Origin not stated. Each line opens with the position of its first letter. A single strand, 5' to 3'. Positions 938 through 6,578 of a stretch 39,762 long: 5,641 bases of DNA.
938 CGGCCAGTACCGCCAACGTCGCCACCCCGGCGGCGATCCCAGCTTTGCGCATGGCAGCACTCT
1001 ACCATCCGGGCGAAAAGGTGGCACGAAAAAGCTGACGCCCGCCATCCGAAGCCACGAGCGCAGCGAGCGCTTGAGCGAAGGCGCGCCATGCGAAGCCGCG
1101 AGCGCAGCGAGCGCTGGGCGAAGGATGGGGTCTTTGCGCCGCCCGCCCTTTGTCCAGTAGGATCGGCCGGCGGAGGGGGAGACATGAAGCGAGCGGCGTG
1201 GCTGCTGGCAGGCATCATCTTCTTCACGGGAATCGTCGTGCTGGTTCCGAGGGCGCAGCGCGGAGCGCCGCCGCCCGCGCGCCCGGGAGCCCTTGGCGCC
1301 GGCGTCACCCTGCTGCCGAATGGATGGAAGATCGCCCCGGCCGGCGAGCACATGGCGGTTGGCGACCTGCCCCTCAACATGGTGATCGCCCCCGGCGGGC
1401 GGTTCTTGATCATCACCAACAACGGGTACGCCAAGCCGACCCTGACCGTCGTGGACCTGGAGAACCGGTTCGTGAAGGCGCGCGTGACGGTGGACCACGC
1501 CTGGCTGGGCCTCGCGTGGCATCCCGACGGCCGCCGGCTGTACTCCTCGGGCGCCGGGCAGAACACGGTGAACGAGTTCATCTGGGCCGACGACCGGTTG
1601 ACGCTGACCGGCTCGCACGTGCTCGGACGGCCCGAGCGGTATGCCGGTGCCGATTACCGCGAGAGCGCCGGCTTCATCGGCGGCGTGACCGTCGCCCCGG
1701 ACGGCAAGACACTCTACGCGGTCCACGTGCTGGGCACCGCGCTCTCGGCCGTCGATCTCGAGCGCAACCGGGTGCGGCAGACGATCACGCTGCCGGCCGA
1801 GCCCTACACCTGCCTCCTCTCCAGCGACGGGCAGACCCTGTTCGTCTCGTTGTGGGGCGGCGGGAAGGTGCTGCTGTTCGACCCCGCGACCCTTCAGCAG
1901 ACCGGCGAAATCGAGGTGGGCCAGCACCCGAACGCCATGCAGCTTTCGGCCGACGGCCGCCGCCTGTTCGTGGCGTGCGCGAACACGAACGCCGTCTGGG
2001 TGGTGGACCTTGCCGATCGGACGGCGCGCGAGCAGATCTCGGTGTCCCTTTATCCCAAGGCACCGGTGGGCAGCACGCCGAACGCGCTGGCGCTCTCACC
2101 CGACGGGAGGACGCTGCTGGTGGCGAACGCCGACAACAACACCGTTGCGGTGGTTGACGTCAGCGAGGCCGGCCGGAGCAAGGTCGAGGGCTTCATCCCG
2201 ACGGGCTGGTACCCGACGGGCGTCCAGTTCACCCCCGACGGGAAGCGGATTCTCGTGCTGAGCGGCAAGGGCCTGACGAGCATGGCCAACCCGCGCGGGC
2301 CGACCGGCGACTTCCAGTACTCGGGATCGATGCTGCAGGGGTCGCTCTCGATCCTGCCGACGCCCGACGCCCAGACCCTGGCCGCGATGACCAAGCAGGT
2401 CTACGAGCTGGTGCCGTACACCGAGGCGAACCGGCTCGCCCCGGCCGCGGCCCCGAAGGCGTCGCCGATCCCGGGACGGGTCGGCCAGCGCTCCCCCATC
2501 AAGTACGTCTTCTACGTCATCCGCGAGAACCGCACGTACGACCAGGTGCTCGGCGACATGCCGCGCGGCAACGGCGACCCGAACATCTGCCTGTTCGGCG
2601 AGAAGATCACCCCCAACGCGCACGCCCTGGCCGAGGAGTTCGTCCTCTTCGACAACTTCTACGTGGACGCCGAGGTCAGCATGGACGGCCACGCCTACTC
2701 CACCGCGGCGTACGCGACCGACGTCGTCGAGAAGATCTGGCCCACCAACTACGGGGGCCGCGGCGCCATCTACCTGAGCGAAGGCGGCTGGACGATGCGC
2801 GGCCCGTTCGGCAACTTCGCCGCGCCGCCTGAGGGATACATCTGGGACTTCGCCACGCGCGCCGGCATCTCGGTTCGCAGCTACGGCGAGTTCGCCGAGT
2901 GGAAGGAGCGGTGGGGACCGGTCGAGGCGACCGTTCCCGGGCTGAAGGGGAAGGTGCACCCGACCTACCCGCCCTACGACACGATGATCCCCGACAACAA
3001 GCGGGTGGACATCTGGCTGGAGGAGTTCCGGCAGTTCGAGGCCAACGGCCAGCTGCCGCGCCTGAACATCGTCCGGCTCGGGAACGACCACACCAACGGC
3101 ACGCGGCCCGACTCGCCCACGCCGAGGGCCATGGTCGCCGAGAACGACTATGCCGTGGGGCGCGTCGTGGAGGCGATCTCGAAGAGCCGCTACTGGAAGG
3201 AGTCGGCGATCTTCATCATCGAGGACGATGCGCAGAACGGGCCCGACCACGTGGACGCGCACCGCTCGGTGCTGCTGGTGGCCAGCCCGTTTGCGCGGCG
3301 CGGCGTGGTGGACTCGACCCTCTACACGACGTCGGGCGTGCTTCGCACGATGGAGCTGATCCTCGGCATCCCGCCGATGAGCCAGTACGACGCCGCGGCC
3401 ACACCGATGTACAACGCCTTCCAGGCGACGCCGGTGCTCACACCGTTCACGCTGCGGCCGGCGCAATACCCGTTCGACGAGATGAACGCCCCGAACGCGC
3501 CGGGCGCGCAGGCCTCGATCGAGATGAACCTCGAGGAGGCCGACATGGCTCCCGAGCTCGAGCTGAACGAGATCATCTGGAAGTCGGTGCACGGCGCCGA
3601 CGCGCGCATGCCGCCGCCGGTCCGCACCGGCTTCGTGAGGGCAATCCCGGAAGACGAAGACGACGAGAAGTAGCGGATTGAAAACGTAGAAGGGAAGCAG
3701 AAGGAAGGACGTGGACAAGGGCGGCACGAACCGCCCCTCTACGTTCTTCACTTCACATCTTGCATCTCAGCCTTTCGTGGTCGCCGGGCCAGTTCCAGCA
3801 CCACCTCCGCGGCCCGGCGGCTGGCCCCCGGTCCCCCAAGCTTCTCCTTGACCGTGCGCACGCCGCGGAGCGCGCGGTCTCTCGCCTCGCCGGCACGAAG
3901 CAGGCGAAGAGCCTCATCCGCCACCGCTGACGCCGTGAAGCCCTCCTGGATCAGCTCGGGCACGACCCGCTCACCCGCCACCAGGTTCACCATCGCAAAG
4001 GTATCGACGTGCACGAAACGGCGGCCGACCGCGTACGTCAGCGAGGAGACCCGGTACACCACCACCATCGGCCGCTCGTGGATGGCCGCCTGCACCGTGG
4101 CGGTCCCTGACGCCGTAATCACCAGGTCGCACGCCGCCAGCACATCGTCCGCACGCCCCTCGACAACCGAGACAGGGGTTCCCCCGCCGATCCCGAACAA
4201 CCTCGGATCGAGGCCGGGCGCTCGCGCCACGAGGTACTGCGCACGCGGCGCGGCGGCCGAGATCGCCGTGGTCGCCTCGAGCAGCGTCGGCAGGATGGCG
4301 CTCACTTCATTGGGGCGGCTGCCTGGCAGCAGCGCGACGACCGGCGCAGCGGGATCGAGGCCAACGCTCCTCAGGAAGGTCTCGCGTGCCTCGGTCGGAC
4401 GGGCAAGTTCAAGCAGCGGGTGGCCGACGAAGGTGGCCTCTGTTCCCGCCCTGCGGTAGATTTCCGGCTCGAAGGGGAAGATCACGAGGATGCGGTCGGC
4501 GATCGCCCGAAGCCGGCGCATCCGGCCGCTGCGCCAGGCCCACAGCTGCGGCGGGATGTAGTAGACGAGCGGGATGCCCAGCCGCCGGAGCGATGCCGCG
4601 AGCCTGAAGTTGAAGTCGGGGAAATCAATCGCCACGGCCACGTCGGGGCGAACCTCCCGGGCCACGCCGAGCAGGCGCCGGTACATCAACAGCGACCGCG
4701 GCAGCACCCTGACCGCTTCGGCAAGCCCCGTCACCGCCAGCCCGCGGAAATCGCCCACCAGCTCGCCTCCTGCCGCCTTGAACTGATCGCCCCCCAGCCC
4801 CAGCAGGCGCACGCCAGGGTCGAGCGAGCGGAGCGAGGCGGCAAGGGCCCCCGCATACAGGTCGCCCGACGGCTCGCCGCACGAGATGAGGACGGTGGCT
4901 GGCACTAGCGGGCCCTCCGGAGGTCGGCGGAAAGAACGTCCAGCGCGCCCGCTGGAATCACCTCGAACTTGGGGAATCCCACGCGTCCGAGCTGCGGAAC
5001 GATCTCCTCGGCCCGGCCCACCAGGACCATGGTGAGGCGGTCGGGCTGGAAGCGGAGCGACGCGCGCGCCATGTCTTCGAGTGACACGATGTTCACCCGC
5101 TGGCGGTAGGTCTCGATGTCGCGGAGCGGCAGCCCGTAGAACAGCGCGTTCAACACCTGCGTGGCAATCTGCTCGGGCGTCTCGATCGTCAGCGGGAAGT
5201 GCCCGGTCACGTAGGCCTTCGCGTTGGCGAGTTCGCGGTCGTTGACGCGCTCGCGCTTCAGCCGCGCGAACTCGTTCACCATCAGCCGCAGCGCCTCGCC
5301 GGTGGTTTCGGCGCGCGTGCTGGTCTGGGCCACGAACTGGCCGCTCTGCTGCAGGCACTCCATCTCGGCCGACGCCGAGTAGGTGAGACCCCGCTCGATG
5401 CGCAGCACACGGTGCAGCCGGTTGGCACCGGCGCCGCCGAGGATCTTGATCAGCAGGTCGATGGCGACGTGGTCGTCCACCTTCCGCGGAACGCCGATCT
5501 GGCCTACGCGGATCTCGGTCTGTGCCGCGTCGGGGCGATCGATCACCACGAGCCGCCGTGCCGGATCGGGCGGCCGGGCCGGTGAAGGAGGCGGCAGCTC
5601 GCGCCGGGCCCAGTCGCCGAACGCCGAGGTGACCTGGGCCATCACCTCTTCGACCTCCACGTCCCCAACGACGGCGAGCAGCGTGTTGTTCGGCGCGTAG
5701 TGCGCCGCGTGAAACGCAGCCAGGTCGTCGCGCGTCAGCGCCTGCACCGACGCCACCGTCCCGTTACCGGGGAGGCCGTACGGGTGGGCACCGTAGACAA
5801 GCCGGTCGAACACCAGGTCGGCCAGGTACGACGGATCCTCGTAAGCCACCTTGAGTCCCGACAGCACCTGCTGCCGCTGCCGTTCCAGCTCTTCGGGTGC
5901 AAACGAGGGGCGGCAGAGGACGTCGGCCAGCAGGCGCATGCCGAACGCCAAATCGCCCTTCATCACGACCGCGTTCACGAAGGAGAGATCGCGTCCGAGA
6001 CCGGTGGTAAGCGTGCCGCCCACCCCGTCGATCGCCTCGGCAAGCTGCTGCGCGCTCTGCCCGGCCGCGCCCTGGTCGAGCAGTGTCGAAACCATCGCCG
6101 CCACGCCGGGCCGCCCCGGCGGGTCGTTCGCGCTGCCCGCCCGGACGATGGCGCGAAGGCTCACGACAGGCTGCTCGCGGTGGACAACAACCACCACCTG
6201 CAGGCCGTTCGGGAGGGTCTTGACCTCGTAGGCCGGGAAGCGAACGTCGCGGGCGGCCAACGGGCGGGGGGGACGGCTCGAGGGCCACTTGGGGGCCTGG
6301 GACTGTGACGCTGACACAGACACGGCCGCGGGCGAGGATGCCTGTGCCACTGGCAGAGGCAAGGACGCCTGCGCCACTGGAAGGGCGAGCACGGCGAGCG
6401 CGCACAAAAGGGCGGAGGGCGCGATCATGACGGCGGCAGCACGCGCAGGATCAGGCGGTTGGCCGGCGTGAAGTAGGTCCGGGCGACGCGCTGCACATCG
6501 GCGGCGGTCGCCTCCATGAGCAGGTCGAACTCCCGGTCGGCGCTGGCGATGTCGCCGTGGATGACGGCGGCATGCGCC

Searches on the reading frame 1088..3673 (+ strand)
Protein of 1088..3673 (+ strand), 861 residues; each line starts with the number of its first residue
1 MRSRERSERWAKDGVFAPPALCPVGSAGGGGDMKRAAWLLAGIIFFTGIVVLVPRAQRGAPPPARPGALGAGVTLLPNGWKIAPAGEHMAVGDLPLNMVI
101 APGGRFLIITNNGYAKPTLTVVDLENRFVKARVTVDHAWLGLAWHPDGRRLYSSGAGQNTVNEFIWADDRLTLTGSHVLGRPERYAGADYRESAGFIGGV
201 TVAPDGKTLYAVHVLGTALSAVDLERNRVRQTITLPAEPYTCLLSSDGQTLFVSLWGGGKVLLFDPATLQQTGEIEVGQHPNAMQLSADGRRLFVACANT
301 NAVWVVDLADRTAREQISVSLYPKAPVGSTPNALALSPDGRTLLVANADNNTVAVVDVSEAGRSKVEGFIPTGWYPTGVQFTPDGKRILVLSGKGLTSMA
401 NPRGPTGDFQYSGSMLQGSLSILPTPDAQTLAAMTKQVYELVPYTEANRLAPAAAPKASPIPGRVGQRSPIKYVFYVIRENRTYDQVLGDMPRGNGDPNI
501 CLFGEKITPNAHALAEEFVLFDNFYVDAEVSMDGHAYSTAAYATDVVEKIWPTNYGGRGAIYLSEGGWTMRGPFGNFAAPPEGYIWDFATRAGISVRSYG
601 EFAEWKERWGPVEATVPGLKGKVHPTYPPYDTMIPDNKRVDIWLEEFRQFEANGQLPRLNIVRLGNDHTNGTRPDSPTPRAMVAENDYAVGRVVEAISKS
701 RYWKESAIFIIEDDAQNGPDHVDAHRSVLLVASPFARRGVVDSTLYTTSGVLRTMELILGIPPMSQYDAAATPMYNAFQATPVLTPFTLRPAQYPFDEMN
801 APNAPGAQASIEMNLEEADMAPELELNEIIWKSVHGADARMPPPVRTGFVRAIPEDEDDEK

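Call 77: find_encoding_contigs(protein=window:1088-3673:+, flank=9000, max_places=1)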
Protein window:1088-3673:+ (861 aa): no gene with exactly this product is on record in the collection.

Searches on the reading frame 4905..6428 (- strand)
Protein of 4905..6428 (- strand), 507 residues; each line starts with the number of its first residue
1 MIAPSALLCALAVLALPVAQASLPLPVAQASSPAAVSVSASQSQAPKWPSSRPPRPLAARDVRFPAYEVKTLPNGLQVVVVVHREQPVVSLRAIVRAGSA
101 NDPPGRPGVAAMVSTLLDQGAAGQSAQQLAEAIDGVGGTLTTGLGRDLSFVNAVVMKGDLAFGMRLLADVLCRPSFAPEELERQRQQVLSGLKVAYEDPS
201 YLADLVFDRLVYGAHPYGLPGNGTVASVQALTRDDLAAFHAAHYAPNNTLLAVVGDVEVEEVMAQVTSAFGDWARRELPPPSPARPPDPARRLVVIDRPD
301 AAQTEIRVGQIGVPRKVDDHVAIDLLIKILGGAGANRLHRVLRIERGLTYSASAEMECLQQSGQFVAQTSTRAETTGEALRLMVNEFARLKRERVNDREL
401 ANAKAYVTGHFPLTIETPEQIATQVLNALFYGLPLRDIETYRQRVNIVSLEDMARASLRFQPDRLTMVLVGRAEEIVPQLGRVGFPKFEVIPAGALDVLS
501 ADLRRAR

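Call 79: search_solved_structures(query=window:4905-6428:-, max_evalue=0.00001)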
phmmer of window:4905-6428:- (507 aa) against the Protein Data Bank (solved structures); distinct sequences matched with E-value up to 0.00001: 74 (the best 60 are shown).
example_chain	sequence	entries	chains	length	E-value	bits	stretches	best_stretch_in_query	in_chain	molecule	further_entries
3gwb_A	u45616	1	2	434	7.2e-53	183.8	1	73-471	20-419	Peptidase M16 inactive domain family protein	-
3amj_B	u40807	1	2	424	1.5e-47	166.3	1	70-471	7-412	zinc peptidase inactive subunit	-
5hxk_A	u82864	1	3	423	6.8e-31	111.3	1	68-475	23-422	Zinc-dependent peptidase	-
7v4y_B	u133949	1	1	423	1.3e-29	107.1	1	68-475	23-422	Zinc-dependent peptidase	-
3hdi_A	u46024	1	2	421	2e-26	96.6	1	70-457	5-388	Processing protease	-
3eoq_A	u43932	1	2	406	1.8e-25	93.4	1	71-448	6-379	Putative zinc protease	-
7v4y_A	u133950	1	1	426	9.9e-25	91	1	71-448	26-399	Putative zinc protease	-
5euf_A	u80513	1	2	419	7.7e-24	88.1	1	64-463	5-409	Protease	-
3amj_C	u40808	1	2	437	2.6e-22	83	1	70-467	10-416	zinc peptidase active subunit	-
3ami_A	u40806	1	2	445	2.7e-22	83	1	70-467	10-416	zinc peptidase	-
4nnz_A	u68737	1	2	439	4.2e-22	82.3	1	67-470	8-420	Probable zinc protease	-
9f5x_1M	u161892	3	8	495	1.4e-18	70.7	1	54-336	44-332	MPP-Beta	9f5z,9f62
8bep_B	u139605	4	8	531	2.8e-16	63.1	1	61-274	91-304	Probable mitochondrial-processing peptidase subunit beta, mitochondrial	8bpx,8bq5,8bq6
8zno_B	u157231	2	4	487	5.4e-16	62.2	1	47-460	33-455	Mitochondrial-processing peptidase subunit beta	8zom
7jrg_A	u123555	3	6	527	9.8e-16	61.3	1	22-272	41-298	Mitochondrial-processing peptidase subunit beta, mitochondrial isoform X1 | MPP-beta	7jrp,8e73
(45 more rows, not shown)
